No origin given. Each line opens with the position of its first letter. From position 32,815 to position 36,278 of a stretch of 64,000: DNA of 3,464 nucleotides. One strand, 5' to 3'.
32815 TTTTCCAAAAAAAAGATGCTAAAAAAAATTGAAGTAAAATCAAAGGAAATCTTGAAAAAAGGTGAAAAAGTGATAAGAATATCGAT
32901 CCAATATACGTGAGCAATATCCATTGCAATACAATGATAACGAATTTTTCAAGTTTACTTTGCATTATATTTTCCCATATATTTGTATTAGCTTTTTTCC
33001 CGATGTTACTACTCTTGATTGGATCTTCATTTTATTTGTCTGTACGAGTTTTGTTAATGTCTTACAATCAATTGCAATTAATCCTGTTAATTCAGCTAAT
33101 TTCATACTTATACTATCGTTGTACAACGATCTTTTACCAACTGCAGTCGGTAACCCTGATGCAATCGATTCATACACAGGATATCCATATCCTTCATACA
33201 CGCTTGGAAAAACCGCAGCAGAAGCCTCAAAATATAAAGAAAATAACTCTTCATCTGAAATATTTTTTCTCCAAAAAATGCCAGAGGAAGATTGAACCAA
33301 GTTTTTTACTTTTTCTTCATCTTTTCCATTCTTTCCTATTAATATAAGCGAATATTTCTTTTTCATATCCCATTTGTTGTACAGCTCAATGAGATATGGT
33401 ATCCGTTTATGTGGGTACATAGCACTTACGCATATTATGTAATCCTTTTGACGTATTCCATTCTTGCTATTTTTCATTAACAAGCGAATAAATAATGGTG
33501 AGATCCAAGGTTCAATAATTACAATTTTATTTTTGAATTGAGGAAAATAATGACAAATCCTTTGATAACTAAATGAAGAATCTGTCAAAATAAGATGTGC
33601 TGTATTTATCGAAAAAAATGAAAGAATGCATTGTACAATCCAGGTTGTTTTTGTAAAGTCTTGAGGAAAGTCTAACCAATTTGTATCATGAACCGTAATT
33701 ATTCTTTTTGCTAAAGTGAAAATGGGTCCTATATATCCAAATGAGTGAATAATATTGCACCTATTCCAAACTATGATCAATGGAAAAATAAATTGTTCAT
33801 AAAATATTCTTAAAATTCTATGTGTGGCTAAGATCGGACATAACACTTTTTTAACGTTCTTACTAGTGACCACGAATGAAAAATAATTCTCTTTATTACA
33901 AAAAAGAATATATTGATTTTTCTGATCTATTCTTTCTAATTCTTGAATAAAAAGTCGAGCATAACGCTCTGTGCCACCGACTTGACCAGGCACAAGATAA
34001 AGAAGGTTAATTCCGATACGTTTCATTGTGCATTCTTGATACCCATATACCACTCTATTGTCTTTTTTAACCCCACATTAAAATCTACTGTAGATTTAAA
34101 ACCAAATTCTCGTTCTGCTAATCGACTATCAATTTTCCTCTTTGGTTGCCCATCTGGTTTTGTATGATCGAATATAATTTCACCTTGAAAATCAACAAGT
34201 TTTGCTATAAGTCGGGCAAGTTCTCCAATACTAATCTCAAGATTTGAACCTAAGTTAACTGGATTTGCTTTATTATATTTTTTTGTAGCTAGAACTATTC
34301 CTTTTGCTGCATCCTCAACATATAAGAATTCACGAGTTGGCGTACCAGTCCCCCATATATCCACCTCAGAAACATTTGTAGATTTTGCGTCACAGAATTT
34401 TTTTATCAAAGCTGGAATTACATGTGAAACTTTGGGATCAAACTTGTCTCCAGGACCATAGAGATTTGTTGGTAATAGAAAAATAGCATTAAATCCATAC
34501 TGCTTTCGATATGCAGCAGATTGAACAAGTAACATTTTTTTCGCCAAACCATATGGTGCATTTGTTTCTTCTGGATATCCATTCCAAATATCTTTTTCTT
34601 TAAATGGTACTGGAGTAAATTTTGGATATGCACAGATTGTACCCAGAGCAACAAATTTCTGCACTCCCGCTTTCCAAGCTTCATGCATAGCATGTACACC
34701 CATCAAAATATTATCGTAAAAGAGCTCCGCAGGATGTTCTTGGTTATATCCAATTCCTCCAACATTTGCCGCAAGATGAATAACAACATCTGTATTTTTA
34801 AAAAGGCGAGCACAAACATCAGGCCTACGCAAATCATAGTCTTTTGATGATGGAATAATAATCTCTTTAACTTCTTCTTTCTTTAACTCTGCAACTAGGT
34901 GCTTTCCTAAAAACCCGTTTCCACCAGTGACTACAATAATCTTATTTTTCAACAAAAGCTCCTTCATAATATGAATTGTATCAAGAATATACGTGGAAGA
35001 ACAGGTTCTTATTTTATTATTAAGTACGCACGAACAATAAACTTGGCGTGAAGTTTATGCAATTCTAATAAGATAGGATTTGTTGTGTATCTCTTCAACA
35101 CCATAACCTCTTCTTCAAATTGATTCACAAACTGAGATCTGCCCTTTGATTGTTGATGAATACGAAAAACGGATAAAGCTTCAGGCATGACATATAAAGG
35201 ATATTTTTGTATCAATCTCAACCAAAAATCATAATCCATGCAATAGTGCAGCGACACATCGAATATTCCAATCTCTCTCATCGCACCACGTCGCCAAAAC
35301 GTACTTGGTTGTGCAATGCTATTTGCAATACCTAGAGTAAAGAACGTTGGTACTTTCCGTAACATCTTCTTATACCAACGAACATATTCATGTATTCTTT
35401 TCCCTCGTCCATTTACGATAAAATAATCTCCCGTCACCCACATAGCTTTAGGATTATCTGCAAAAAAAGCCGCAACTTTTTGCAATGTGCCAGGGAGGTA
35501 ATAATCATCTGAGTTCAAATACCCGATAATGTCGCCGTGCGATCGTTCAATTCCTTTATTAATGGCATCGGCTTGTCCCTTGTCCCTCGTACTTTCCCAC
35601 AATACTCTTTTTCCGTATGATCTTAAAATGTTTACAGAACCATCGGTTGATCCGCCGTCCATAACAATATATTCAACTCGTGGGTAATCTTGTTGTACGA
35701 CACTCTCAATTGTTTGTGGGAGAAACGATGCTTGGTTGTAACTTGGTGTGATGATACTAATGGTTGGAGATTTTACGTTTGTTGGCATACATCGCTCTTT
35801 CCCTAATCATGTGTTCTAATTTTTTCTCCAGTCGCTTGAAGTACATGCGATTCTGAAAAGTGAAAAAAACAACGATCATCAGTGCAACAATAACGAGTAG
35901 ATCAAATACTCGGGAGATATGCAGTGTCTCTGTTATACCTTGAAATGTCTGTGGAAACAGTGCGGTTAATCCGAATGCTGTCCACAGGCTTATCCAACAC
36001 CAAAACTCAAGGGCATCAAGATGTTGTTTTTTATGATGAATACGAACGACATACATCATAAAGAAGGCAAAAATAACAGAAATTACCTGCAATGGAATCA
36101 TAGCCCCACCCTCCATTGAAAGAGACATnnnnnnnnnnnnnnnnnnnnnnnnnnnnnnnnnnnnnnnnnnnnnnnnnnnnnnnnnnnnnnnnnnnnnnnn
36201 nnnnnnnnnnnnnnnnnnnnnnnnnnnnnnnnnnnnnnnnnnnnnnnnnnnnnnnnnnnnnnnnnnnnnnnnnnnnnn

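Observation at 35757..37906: ArnB-like aminotransferase, ArnC-like polyprenol-P GT2 and a small membrane partner: a lipid-linked amino-sugar donor module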

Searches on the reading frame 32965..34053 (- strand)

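Call 3: search_protein_families(library=pfam, proteins=[window:32965-34053:-], max_evalue=0.01)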
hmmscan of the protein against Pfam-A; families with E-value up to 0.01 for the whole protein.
window:32965-34053:- (362 aa): 4 families
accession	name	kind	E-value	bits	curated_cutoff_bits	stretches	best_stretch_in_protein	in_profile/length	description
PF00534.26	Glycos_transf_1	-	2.2e-15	57.1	26.4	1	197-319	8-135/172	Glycosyl transferases group 1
PF13692.12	Glyco_trans_1_4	-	5.1e-11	43.4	27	1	205-304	3-104/142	Glycosyl transferases group 1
PF13439.12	Glyco_transf_4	-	1e-06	29.3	28.5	1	25-184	1-166/170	Glycosyltransferase Family 4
PF20706.3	GT4-conflict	-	0.00012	21.6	26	1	232-310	231-315/385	Family 4 Glycosyltransferase in conflict systems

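Call 4: search_protein_families(library=ncbifam, proteins=[window:32965-34053:-], max_evalue=0.01)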
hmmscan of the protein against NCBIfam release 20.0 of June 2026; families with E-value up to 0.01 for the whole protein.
window:32965-34053:- (362 aa): 9 families
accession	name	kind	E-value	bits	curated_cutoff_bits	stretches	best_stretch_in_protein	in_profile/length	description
TIGR04047.1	MSMEG_0565_glyc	hypoth_equivalog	9.7e-07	28.2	259.85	1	259-308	259-308/373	MSMEG_0565 family glycosyltransferase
TIGR04157.1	glyco_rSAM_CFB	subfamily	3.4e-06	26.3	400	1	200-305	223-329/406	TIGR04157 family glycosyltransferase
TIGR03999.1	thiol_BshA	equivalog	2.6e-05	23.3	273.7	1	147-303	140-299/375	N-acetyl-alpha-D-glucosaminyl L-malate synthase BshA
NF038255.1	exopoly_VpsD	equivalog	5.4e-05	22.2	300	1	174-304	176-310/381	VpsD family glycosyltransferase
TIGR02149.1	glgA_Coryne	subfamily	0.00012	21.3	302.4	1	198-303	198-310/391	glycogen synthase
NF038295.1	EPS_HpsP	equivalog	0.00014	21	550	1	201-340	205-349/388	hormogonium polysaccharide biosynthesis glycosyltransferase HpsP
NF041010.1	glycosy_Agl16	equivalog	0.0003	19.8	575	1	201-342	177-317/352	glycosylation protein Agl16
NF053513.1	Gtran_IagA_BgsA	equivalog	0.002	17.2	460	1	199-318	157-277/333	LTA glycolipid anchor biosynthesis glycosyltransferase, IagA/BgsA family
TIGR02918.1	TIGR02918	equivalog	0.0069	15.1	574.6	1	166-308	285-423/500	accessory Sec system glycosyltransferase GtfA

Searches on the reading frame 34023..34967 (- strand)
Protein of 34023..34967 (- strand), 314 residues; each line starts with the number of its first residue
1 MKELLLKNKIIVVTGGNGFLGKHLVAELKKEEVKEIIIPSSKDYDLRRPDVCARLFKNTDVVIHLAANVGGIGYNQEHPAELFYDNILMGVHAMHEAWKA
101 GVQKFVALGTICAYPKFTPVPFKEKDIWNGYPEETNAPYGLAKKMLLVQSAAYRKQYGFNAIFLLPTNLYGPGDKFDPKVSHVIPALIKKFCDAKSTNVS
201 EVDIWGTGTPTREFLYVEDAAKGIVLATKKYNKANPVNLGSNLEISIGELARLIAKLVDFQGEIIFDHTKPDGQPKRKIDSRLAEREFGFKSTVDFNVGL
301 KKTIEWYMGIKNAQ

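Call 3: search_protein_families(library=pfam, proteins=[window:34023-34967:-], max_evalue=0.01)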
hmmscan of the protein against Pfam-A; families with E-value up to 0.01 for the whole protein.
window:34023-34967:- (314 aa): 7 families
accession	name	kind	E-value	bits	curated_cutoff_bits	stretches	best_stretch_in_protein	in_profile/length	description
PF01370.27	Epimerase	-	4.8e-54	183.7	20.9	1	11-240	1-240/240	NAD dependent epimerase/dehydratase family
PF16363.11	GDP_Man_Dehyd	-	1.5e-21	77.7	27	1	44-303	59-332/332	GDP-mannose 4,6 dehydratase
PF01073.25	3Beta_HSD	-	2.8e-08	33.6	22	1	45-233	53-234/280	3-beta hydroxysteroid dehydrogenase/isomerase family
PF02719.21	Polysacc_synt_2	-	3.4e-07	30.2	20.2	0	11-46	1-36/293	Polysaccharide biosynthesis protein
PF04321.23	RmlD_sub_bind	-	2.3e-06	27.3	27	1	11-67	3-60/287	RmlD substrate binding domain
PF07993.18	NAD_binding_4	-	2.1e-05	24.3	20.1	1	13-37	1-27/258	Male sterility protein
PF13460.12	NAD_binding_10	-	0.00033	21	27.2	0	43-117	45-105/184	NAD(P)H-binding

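Call 4: search_protein_families(library=ncbifam, proteins=[window:34023-34967:-], max_evalue=0.01)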
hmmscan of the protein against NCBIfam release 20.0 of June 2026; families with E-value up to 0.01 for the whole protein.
window:34023-34967:- (314 aa): 25 families
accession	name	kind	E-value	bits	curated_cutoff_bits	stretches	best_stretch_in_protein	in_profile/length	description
NF047922.1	GDPFucSynFcl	equivalog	2.6e-85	286.6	500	1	8-309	2-303/308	GDP-L-fucose synthase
TIGR04180.1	EDH_00030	hypoth_equivalog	2.8e-26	92.3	475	1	45-270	57-268/297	NAD-dependent 4,6-dehydratase LegB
TIGR01181.1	dTDP_gluc_dehyt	equivalog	2.1e-24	86.2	365.1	1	52-309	65-313/321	dTDP-glucose 4,6-dehydratase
TIGR01179.1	galE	equivalog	1.2e-18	67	262.3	1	55-311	65-329/332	UDP-glucose 4-epimerase GalE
NF007490.0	PRK10084.1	subfamily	1.9e-14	53.4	649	1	136-309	164-336/361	dTDP-glucose 4,6-dehydratase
NF007582.0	PRK10217.1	equivalog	3.1e-11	43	698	1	132-309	153-333/355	dTDP-glucose 4,6-dehydratase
TIGR02197.1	heptose_epim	equivalog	9.9e-11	41.4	274.6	2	134-259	133-261/316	ADP-glyceromanno-heptose 6-epimerase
NF011728.1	PRK15181.1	equivalog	2.1e-10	40.2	760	1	45-309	77-339/348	Vi polysaccharide biosynthesis UDP-N-acetylglucosaminuronic acid C-4 epimerase TviC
NF042422.1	oxyalk_red_OleD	equivalog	3.2e-09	36.6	580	1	11-234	3-221/329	2-alkyl-3-oxoalkanoate reductase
NF007956.0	PRK10675.1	subfamily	2.9e-07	29.9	394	0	46-146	59-156/338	UDP-glucose 4-epimerase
TIGR01214.1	rmlD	equivalog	1e-06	28.1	224.05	1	11-69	2-61/285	dTDP-4-dehydrorhamnose reductase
TIGR03466.1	HpnA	hypoth_equivalog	1.1e-06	27.8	367.65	1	11-174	3-175/327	hopanoid-associated sugar epimerase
NF042423.1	oxyalk_red_Shew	equivalog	2.2e-05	23.7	580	1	3-246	3-239/331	2-alkyl-3-oxoalkanoate reductase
TIGR03589.1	PseB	equivalog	3.1e-05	23.1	407.75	0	6-43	2-40/324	UDP-N-acetylglucosamine 4,6-dehydratase (inverting)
TIGR01777.1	yfcH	hypoth_equivalog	0.00012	21.8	207.35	1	11-83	1-83/292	TIGR01777 family oxidoreductase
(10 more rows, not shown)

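Call 27: search_solved_structures(query=window:34023-34967:-, max_evalue=1e-20)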
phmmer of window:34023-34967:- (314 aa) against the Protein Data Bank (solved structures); distinct sequences matched with E-value up to 1e-20: 23.
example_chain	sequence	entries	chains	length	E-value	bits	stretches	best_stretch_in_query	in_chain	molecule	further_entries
8du0_A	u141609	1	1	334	5.2e-59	203.3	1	7-302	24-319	GDP-L-fucose synthase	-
7ll6_A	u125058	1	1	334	6.7e-59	203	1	7-302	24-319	GDP-L-fucose synthase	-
1bsv_A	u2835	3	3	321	2.6e-56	194.5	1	11-308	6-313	PROTEIN (GDP-FUCOSE SYNTHETASE) | GDP-FUCOSE SYNTHETASE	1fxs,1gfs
1bws_A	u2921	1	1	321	6.7e-56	193.1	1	11-308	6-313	PROTEIN (GDP-4-KETO-6-DEOXY-D-MANNOSE EPIMERASE/REDUCTASE)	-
1e7q_A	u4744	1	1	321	1.8e-55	191.7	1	11-308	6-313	GDP-FUCOSE SYNTHETASE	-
1e6u_A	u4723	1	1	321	1.8e-55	191.7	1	11-308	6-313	GDP-FUCOSE SYNTHETASE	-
1e7s_A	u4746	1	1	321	3.3e-55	190.9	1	11-308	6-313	GDP-FUCOSE SYNTHETASE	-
1e7r_A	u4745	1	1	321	2.3e-54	188.1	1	11-308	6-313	GDP-FUCOSE SYNTHETASE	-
4b8z_A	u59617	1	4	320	2.6e-53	184.6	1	6-308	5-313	GDP-L-FUCOSE SYNTHASE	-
4bkp_A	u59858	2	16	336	2.7e-53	184.6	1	5-308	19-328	GDP-L-FUCOSE SYNTHASE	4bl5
4b8w_A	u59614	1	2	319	3.1e-53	184.4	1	7-308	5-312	GDP-L-FUCOSE SYNTHASE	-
4e5y_A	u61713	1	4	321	5.9e-53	183.5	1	11-308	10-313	GDP-L-fucose synthase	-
7anh_A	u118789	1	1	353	4.3e-46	160.9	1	7-199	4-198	GDP-L-fucose synthase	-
6aqy_A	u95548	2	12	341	1.7e-45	158.9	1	5-308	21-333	gdp-l-fucose synthetase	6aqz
8ewu_A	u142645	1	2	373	8.2e-43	150.1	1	6-197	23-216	GDP-L-fucose synthase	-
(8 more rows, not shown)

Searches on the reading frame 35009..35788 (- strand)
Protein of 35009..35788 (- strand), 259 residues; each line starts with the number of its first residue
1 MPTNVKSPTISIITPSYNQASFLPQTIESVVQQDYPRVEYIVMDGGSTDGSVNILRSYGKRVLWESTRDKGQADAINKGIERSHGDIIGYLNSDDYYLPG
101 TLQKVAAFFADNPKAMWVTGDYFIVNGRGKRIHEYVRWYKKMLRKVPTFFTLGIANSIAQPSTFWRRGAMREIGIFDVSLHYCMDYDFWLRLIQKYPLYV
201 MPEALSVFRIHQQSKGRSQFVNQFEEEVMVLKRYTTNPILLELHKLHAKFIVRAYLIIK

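Call 3: search_protein_families(library=pfam, proteins=[window:35009-35788:-], max_evalue=0.01)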
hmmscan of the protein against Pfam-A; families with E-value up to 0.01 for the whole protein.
window:35009-35788:- (259 aa): 4 families
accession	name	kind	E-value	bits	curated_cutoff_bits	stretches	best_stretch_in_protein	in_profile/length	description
PF00535.33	Glycos_transf_2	-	7.2e-31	107.8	23.3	1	11-170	1-164/168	Glycosyl transferase family 2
PF10111.15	Glyco_tranf_2_2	-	2.9e-13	50.4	27.3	1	22-206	14-214/276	Glycosyltransferase like family 2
PF13641.12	Glyco_tranf_2_3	-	2.9e-11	44.3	27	1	8-194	1-196/230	Glycosyltransferase like family 2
PF13632.12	Glyco_trans_2_3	-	1e-06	29.2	27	1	88-206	2-120/198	Glycosyl transferase family group 2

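Call 4: search_protein_families(library=ncbifam, proteins=[window:35009-35788:-], max_evalue=0.01)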
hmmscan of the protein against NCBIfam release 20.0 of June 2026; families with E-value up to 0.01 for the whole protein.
window:35009-35788:- (259 aa): 25 families
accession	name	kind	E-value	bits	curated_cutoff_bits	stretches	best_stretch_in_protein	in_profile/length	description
NF047683.1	TeichurnBiosyTuaG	equivalog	6.7e-23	81.6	400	1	6-215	4-210/252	teichuronic acid biosynthesis protein TuaG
TIGR04283.1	glyco_like_mftF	equivalog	3.2e-16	59.6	182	1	10-205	1-182/221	TIGR04283 family arsenosugar biosynthesis glycosyltransferase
NF053739.1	GlytfEpsEBac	equivalog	1.6e-15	56.9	450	1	8-252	1-246/265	glycosyltransferase EpsE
NF007482.0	PRK10073.1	equivalog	2.3e-14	53.2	423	1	6-105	4-106/334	glycosyltransferase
TIGR03937.1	PgaC_IcaA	equivalog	5e-14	52.1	422.3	1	5-126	42-167/407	poly-beta-1,6-N-acetyl-D-glucosamine synthase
NF041875.1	EPS_EpsD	equivalog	1.4e-13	51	370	1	10-194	1-191/325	exopolysaccharide biosynthesis glycosyltransferase EpsD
TIGR03111.1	glyc2_xrt_Gpos1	hypoth_equivalog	3.9e-13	49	363.95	1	6-147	47-191/439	TIGR03111 family XrtG-associated glycosyltransferase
TIGR03965.1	mycofact_glyco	equivalog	1.3e-12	47.4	280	1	7-195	73-266/467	mycofactocin biosynthesis glycosyltransferase MftF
TIGR04009.1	wcaE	equivalog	1.1e-11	44.5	369.2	1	11-135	4-132/248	colanic acid biosynthesis glycosyltransferase WcaE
NF050050.1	ProtGlycPglI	equivalog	6.1e-11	42.2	500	1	8-105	2-104/306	GalNAc(5)-diNAcBac-PP-undecaprenol beta-1,3-glucosyltransferase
NF038299.1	EPS_HpsN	equivalog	2.3e-10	39.9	425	1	8-123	1-120/317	hormogonium polysaccharide biosynthesis glycosyltransferase HpsN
NF007453.0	PRK10018.1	equivalog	4.3e-10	39.7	382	1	6-207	4-205/280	colanic acid biosynthesis glycosyltransferase WcaA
TIGR04017.1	WcaA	equivalog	9.3e-10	38.6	495.75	1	6-206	3-203/279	colanic acid biosynthesis glycosyltransferase WcaA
TIGR04182.1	glyco_TIGR04182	equivalog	2.2e-07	30.6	325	1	10-109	2-97/293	S-layer glycoprotein N-glycosyltransferase AglJ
NF038302.1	EPS_HpsE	equivalog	2.9e-07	29.8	300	1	10-115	3-117/307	hormogonium polysaccharide biosynthesis glycosyltransferase HpsE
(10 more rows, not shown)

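Call 75: search_solved_structures(query=window:35009-35788:-, max_evalue=0.00001)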
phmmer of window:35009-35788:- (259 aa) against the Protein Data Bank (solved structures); distinct sequences matched with E-value up to 0.00001: 17.
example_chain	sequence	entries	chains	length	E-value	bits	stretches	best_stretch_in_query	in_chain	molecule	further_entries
9omj_A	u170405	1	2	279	1.8e-17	66.7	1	10-193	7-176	Glycosyltransferase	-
9omh_A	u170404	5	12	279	1.9e-17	66.7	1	10-193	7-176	Glycosyltransferase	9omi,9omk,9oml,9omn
9omm_A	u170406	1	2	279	1.9e-17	66.7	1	10-193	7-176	Glycosyltransferase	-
6p61_A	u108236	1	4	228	2.4e-15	59.8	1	6-127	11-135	Glycosyltransferase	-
2z87_A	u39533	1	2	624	2.2e-14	56.6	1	6-142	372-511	Chondroitin synthase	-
2z86_A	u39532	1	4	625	2.2e-14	56.6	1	6-142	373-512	Chondroitin synthase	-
5tze_C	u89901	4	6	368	7.3e-11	45.1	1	10-129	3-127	Glycosyl transferase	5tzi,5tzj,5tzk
6yv7_B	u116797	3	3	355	1.4e-10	44.2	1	6-111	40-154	Glycosyl transferase, family 2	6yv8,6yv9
6yv7_A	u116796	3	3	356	1.4e-10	44.2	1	6-111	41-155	Glycosyl transferase, family 2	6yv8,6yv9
5tz8_A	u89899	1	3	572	1.7e-10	43.9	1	10-129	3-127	Glycosyl transferase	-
1h7l_A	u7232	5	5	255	1.5e-09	40.8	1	8-213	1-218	SPORE COAT POLYSACCHARIDE BIOSYNTHESIS PROTEIN SPSA | PROTEIN (SPORE COAT POLYSACCHARIDE BIOSYNTHESIS PROTEIN SPSA)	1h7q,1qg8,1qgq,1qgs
5hea_A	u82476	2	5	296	1.3e-08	37.7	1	9-113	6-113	Putative glycosyltransferase (GalT1)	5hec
8vh7_A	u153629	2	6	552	1.4e-08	37.6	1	3-106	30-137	Heparosan synthase B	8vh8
8viw_A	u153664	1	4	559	1.4e-08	37.6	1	3-106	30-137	Heparosan synthase B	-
9jma_A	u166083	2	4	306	3.2e-08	36.4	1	10-237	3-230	GalNAc(5)-diNAcBac-PP-undecaprenol beta-1,3-glucosyltransferase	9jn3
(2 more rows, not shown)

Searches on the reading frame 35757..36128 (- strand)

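Call 3: search_protein_families(library=pfam, proteins=[window:35757-36128:-], max_evalue=0.01)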
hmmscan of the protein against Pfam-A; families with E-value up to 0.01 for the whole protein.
window:35757-36128:- (123 aa): 3 families
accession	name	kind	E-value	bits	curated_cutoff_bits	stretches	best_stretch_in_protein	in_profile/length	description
PF10066.14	DUF2304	-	1.8e-16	60.8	25.5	1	13-114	2-103/106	Uncharacterized conserved protein (DUF2304)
PF20077.4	CcmD_alt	-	0.0021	18.5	23.5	0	13-34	36-57/61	CcmD family protein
PF12263.13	DUF3611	-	0.0058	17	27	1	33-106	10-85/175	Protein of unknown function (DUF3611)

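Call 4: search_protein_families(library=ncbifam, proteins=[window:35757-36128:-], max_evalue=0.01)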
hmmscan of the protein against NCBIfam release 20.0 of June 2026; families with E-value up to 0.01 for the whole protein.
window:35757-36128:- (123 aa): 1 family
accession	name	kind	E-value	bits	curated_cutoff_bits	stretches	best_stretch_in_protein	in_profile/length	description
TIGR03476.1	HpnL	subfamily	0.0016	17.8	195.65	1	48-115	128-194/318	putative membrane protein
